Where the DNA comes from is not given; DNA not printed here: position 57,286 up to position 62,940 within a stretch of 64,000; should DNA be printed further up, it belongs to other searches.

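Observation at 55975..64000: Minus-strand cluster of exported proteins: CARDB-repeat protein → 1785-aa tandem beta-sandwich giant with a Cys-ending beta-rich C-terminus → lipoprotein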

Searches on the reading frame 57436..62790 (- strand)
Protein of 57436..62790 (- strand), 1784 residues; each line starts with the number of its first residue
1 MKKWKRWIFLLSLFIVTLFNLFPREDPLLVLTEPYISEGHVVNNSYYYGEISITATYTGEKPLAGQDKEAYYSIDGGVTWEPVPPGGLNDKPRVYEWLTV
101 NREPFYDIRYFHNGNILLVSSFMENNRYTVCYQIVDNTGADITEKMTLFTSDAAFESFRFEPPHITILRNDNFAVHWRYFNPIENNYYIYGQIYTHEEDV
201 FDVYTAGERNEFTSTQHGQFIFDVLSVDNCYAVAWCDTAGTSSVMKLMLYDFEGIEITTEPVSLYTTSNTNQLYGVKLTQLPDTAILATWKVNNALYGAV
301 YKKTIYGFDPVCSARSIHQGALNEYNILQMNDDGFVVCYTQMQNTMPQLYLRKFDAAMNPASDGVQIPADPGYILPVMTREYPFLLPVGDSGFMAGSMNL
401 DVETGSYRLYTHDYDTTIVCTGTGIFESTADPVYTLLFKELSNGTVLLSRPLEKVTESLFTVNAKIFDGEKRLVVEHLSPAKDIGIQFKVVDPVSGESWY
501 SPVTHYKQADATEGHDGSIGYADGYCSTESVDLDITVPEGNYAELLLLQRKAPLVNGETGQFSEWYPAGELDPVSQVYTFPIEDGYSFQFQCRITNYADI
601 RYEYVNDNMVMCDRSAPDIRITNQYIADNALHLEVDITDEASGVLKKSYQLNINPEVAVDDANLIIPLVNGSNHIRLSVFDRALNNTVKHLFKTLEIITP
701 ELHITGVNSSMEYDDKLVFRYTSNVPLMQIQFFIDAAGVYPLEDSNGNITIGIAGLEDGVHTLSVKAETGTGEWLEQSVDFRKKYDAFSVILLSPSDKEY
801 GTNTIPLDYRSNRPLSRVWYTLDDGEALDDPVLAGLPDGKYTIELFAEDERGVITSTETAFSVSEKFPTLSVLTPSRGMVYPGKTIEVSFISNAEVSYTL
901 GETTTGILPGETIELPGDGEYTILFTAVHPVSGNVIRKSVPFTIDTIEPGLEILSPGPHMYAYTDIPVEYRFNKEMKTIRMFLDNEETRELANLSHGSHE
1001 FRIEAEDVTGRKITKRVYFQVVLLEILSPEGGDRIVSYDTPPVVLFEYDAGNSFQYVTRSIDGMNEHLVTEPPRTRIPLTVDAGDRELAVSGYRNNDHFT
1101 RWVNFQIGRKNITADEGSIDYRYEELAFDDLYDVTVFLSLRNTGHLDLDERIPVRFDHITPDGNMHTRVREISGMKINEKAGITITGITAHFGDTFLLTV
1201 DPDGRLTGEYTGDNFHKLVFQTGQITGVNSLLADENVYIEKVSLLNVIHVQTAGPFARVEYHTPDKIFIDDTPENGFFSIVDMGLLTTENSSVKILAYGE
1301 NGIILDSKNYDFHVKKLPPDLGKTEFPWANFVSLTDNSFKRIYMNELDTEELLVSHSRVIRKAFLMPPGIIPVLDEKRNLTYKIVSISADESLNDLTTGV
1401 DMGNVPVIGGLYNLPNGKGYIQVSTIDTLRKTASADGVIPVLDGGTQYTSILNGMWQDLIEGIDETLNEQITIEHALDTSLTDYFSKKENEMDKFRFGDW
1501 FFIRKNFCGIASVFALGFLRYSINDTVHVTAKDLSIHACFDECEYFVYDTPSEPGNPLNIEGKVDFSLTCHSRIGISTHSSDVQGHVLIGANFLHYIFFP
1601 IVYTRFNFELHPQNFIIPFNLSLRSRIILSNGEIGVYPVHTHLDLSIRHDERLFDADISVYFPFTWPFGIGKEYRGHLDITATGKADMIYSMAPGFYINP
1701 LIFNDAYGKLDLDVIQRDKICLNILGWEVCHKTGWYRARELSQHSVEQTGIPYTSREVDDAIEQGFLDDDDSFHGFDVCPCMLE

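Call 5: search_protein_families(library=pfam, proteins=[window:57436-62790:-], max_evalue=0.1)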
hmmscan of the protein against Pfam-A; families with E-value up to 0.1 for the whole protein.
window:57436-62790:- (1784 aa): 4 families
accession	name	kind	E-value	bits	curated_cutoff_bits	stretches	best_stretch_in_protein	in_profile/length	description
PF19077.6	Big_13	-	6.1e-06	27.1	27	0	739-778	53-94/102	Bacterial Ig-like domain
PF22021.2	RbmA-like_FnIII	-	0.024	14.9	27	0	117-149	76-109/111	RbmA-like, FnIII domain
PF02012.26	BNR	-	0.037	14.4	27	0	71-81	1-11/12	BNR/Asp-box repeat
PF22359.2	Big-like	-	0.069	13.8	27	0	652-679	7-35/48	Bacterial Ig-like domain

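Call 10: search_protein_families(library=ncbifam, proteins=[window:57436-62790:-], max_evalue=0.1)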
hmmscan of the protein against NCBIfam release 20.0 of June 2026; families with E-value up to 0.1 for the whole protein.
window:57436-62790:- (1784 aa): 2 families
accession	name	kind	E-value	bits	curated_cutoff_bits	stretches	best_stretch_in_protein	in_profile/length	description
NF047446.1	barrel_OmpL47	domain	0.0031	17.9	40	0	634-686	8-58/68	OmpL47-type beta-barrel domain-containing protein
NF033707.1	T9SS_sortase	equivalog_domain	0.037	11.6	420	0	990-1022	957-989/1095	type IX secretion system sortase PorU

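Call 12: find_related_loci(query=window:57439-62790:-, collection=genome_contigs, flank=10000)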
Query window:57439-62790:- (1784 aa) in genome_contigs; peptide patterns used: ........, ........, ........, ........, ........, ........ (x = any residue, [..] = any of these).
45 stretches matched a pattern, but none encodes a relative of the query by tblastn (E <= 1e-3).

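Call 26: find_encoding_contigs(protein=window:57439-62790:-, flank=10000, max_places=6)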
Protein window:57439-62790:- (1784 aa): 1 contig read that carries it; 1 place shown.
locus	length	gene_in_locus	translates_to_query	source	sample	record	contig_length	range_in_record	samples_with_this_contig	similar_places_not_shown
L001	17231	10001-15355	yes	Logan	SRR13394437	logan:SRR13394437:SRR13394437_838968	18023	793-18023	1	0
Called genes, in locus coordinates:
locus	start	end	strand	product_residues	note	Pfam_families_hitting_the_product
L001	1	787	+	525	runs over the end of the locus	?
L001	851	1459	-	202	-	-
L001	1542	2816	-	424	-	PF13715:CarbopepD_reg_2 (faint), PF13620:CarboxypepD_reg (weak)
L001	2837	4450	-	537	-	-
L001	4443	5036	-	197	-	-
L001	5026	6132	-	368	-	PF04545:Sigma70_r4 (faint), PF08281:Sigma70_r4_2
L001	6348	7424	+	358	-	-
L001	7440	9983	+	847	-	-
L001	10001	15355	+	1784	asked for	PF19077:Big_13 (faint)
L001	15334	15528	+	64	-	-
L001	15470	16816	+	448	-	-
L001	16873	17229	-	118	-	?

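Call 54: search_protein_families(library=pfam, proteins=[L001:6348-7424:+, L001:7440-9983:+, L001:5026-6132:-, L001:4443-5042:-, L001:2837-4486:-, L001:1542-2816:-, L001:851-1498:-], max_evalue=0.01)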
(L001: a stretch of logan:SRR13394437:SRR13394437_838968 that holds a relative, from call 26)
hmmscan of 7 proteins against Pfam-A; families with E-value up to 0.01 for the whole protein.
L001:6348-7424:+ (358 aa): 0 families

L001:7440-9983:+ (847 aa): 1 family
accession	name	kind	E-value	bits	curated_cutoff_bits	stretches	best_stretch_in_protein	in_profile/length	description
PF07705.17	CARDB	-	0.00027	21.5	22.7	0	436-506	2-71/101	CARDB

L001:5026-6132:- (368 aa): 2 families
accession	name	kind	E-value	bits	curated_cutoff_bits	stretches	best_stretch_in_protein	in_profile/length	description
PF08281.18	Sigma70_r4_2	-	1.1e-09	38.2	25.7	1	210-248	16-54/54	Sigma-70, region 4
PF04545.22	Sigma70_r4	-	1.3e-06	28.2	24.1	1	206-248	6-48/50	Sigma-70, region 4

L001:4443-5042:- (199 aa): 0 families

L001:2837-4486:- (549 aa): 0 families

L001:1542-2816:- (424 aa): 3 families
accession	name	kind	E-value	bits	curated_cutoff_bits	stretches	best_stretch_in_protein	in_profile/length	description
PF13620.12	CarboxypepD_reg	-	8.4e-09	36.1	32.3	1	241-315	1-79/82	Carboxypeptidase regulatory-like domain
PF13715.12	CarbopepD_reg_2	-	1.5e-06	28.5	32.2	1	242-313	1-72/88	CarboxypepD_reg-like domain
PF12097.14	DUF3573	-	0.0015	17.9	26.6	1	66-135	152-221/383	Protein of unknown function (DUF3573)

L001:851-1498:- (215 aa): 0 families

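Call 72: search_protein_families(library=ncbifam, proteins=[L001:6348-7424:+, L001:7440-9983:+, L001:5026-6132:-, L001:2837-4486:-, L001:1542-2816:-], max_evalue=0.01)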
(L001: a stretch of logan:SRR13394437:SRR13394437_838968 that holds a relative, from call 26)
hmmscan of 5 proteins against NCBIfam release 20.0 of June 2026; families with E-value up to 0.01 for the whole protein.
L001:6348-7424:+ (358 aa): 1 family
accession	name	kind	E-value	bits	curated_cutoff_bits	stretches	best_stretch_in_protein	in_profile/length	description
NF047640.1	gliding_AgmC_N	equivalog_domain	2.7e-06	26.6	275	1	150-309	260-394/412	adventurous gliding motility protein AgmC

L001:7440-9983:+ (847 aa): 0 families

L001:5026-6132:- (368 aa): 43 families (the best 25 are shown)
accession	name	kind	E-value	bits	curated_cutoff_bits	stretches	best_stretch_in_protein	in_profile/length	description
TIGR02937.1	sigma70-ECF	superfamily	1.4e-12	47.6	42.9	1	76-250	10-163/165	sigma-70 family RNA polymerase sigma factor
NF009174.0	PRK12522.1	equivalog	2.4e-12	47.2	217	1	78-251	14-166/175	RNA polymerase sigma factor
NF009168.0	PRK12515.1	subfamily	1.6e-09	37.6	236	1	178-253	109-180/189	RNA polymerase sigma factor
NF007223.0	PRK09641.1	equivalog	1.1e-08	35.1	209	1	80-251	31-183/187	RNA polymerase sigma factor SigW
TIGR02950.1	SigM_subfam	subfamily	1.8e-08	34.4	147.95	1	133-251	56-157/159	RNA polymerase sigma factor, SigM family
NF004935.0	PRK06288.1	equivalog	2.6e-08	33.9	343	1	133-234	147-244/270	RNA polymerase sigma factor WhiG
TIGR02985.1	Sig70_bacteroi1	subfamily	3.1e-08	34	126.4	1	91-250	23-160/162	RNA polymerase sigma-70 factor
NF009195.0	PRK12543.1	subfamily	1.6e-07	31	197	1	176-257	106-183/192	RNA polymerase sigma factor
TIGR02948.1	SigW_bacill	equivalog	2.6e-07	30.9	243.1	1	80-250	31-182/187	RNA polymerase sigma factor SigW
NF006930.0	PRK09415.1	subfamily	4.2e-07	30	198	1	176-254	103-177/179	RNA polymerase factor sigma C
NF008888.0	PRK11922.1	equivalog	4.5e-07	29.7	204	1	134-264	88-211/231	RNA polymerase sigma factor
NF006550.0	PRK09047.1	equivalog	7.7e-07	28.7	173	1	93-252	36-187/194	RNA polymerase sigma factor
NF007216.0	PRK09638.1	equivalog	9.6e-07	28.7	194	1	168-254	90-176/180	RNA polymerase sigma factor SigY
NF009166.1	PRK12513.1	equivalog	1.8e-06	27.8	206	1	133-254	79-188/193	RNA polymerase sigma factor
TIGR02952.1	Sig70_famx2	equivalog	2.8e-06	27.4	206.45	1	92-251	34-169/170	ECF subfamily RNA polymerase sigma factor, BldN family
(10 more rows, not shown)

L001:2837-4486:- (549 aa): 2 families
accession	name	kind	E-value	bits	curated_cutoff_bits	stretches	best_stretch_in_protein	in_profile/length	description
TIGR00764.1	lon_rel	equivalog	0.00071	18.3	516.6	1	286-367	487-565/608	ATP-dependent protease LonB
TIGR02902.1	spore_lonB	equivalog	0.0011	17.7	723.3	1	254-371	397-510/531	ATP-dependent protease LonB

L001:1542-2816:- (424 aa): 1 family
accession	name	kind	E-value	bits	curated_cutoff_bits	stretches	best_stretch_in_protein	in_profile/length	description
NF052345.1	S_layer_anammox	exception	2.4e-06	25.2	1400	1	240-320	1313-1394/1596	Kustd1514 family S-layer glycoprotein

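Call 105: search_protein_families(library=phrogs, proteins=[window:57436-62790:-, L001:7440-9983:+, L001:6348-7424:+], max_evalue=0.001)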
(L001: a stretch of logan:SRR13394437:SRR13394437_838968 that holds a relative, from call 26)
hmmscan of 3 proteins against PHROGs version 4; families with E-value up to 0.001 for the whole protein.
window:57436-62790:- (1784 aa): 0 families

L001:7440-9983:+ (847 aa): 0 families

L001:6348-7424:+ (358 aa): 0 families
